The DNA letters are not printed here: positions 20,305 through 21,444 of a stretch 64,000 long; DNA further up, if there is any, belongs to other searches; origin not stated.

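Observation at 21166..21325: G10 tract in pilin paralogue 2 at the equivalent position, with no alternative start codon downstream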

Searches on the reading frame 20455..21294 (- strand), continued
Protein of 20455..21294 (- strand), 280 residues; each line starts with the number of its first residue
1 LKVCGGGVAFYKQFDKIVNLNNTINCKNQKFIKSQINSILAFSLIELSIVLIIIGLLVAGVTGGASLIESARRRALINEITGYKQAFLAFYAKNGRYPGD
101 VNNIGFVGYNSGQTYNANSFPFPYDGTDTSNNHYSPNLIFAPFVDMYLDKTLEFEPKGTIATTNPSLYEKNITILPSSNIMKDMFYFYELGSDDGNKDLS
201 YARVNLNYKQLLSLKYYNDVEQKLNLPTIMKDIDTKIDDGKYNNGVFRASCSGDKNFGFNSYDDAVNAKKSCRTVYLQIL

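Call 71: list_cluster_members(proteins=[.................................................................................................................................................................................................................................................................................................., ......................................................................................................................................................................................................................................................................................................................, window:20455-21285:-, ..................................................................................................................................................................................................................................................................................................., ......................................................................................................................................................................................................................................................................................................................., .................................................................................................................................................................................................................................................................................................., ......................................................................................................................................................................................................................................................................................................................, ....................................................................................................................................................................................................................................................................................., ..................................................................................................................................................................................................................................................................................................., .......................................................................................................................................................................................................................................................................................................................])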
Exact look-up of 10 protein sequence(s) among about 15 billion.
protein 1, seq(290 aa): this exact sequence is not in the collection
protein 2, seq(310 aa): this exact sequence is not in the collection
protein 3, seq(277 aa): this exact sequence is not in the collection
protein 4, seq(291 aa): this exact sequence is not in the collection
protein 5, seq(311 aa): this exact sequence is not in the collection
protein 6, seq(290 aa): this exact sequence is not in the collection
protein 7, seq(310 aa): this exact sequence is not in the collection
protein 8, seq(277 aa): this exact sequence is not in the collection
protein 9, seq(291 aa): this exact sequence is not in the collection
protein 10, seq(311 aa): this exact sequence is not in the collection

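Call 72: find_encoding_contigs(protein=P0175, flank=4500, max_places=6)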
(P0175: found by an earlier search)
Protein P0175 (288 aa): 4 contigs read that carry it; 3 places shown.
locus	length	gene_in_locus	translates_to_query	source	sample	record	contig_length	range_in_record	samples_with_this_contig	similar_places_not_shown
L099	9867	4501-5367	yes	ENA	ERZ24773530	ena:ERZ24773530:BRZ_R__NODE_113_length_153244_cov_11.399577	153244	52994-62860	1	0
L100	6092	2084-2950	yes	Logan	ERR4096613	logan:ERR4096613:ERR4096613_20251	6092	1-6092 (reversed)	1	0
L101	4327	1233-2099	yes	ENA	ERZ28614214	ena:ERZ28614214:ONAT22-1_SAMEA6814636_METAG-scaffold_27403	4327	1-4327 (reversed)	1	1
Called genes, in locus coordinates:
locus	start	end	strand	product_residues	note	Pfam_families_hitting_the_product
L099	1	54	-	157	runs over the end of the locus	PF02075:RuvC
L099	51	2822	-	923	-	PF00912:Transgly, PF17092:PCB_OB, PF00905:Transpeptidase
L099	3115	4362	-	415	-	PF13742:tRNA_anti_2, PF01336:tRNA_anti-codon, PF02601:Exonuc_VII_L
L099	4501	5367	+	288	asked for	-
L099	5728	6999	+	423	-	PF00390:malic, PF03949:Malic_M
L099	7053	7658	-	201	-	-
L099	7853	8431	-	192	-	-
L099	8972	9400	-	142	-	-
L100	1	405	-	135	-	?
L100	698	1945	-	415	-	PF13742:tRNA_anti_2, PF01336:tRNA_anti-codon, PF02601:Exonuc_VII_L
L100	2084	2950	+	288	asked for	-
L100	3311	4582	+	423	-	PF00390:malic, PF03949:Malic_M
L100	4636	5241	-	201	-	-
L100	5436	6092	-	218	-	?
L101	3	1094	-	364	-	?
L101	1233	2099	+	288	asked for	-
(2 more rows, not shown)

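Call 78: find_related_loci(query=A1, collection=metagenome_contigs, flank=1500)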
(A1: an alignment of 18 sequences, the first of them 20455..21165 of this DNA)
Query A1 (237 aa) in metagenome_contigs; peptide patterns used: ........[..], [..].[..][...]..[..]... (x = any residue, [..] = any of these).
600 stretches matched a pattern (row limit reached: there are more); 148 encode a relative of the query (tblastn E <= 1e-3); the best 80 are kept; 80 distinct loci.
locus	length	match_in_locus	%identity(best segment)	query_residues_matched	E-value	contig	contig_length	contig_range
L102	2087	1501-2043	35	1-205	1e-18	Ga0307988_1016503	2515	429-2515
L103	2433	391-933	35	1-205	1e-18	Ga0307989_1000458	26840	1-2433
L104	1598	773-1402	31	1-207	4e-18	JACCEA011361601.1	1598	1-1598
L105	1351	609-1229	32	1-210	8e-18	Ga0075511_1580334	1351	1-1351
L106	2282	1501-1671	63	1-57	4e-17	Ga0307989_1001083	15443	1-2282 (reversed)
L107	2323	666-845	62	1-60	4e-17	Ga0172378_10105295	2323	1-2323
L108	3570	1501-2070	32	1-205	1e-16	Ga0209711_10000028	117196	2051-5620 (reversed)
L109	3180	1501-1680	60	1-60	5e-16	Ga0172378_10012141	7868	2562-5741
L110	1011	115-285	60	1-57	5e-16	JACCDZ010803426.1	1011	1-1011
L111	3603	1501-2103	31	1-205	2e-15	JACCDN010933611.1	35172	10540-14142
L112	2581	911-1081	58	1-57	2e-15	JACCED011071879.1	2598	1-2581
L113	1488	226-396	58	1-57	2e-15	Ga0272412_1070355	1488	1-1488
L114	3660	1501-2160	31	1-222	6e-15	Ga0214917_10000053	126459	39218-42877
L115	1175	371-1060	28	1-222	4e-15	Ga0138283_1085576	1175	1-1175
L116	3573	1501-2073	32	1-209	2e-14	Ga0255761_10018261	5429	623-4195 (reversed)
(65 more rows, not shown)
